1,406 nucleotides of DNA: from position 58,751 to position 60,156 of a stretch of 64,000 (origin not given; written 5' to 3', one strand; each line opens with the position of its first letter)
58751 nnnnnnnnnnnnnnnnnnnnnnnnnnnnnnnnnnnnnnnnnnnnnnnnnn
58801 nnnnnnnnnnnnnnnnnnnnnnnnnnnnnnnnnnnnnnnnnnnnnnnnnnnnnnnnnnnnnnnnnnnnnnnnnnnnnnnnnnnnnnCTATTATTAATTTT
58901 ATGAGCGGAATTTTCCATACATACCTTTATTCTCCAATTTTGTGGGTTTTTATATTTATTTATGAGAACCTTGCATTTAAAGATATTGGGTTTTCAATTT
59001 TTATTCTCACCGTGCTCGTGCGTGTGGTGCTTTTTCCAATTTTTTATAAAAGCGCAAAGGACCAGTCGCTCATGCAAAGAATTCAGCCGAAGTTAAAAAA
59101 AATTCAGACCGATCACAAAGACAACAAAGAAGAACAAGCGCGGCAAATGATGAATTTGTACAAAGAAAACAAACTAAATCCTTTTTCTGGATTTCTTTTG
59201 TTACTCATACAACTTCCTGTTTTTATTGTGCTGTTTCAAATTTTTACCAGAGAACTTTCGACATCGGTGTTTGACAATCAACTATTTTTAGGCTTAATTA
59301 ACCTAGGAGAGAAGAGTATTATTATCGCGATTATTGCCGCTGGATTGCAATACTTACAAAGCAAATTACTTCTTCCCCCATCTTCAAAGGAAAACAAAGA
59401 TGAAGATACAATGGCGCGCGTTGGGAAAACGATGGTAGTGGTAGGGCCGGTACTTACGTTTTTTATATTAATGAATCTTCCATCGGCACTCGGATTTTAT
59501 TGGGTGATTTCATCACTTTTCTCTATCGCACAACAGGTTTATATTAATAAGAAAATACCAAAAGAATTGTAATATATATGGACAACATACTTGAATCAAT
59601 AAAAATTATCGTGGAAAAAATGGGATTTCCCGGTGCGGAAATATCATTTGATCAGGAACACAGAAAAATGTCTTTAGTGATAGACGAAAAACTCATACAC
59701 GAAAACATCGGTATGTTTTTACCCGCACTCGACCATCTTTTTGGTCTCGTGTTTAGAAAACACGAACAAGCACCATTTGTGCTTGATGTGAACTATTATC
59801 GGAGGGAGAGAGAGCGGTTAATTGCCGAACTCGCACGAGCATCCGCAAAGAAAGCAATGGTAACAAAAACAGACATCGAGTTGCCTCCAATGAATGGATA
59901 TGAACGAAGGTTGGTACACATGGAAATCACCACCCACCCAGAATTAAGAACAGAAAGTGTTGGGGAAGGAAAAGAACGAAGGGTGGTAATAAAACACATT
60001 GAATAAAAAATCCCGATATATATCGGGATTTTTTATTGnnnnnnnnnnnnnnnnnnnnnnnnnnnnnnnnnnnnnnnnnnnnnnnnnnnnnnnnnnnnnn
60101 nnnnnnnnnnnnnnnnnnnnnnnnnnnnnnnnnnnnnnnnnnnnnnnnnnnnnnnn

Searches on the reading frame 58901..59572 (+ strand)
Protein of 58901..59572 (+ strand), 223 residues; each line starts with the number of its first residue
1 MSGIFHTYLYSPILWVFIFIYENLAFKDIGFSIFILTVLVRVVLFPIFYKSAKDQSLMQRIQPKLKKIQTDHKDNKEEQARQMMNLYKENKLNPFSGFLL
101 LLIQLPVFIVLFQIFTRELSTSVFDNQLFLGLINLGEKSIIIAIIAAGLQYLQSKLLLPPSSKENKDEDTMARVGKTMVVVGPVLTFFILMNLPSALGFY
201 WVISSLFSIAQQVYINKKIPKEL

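Call 6: search_protein_families(library=pfam, proteins=[window:58901-59572:+])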
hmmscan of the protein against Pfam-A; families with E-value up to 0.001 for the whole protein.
window:58901-59572:+ (223 aa): 1 family
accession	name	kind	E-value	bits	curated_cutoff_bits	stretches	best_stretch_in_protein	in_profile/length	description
PF02096.25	60KD_IMP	-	9.8e-46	156.1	35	1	30-217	2-163/163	60Kd inner membrane protein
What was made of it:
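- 58503..60006 (+): The rpmH-rnpA-yidC-jag cluster, which diverges from dnaA. Pfam (call 6).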

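Call 55: find_encoding_contigs(protein=window:58901-59572:+, flank=4000, max_places=10)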
Protein window:58901-59572:+ (223 aa): no gene with exactly this product is on record in the collection.

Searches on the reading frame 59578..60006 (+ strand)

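Call 6: search_protein_families(library=pfam, proteins=[window:59578-60006:+])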
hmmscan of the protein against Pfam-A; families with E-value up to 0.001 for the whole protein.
window:59578-60006:+ (142 aa): 1 family
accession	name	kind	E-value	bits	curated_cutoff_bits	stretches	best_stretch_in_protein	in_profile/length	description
PF01424.28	R3H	-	5e-16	58.9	26.8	1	82-139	3-59/60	R3H domain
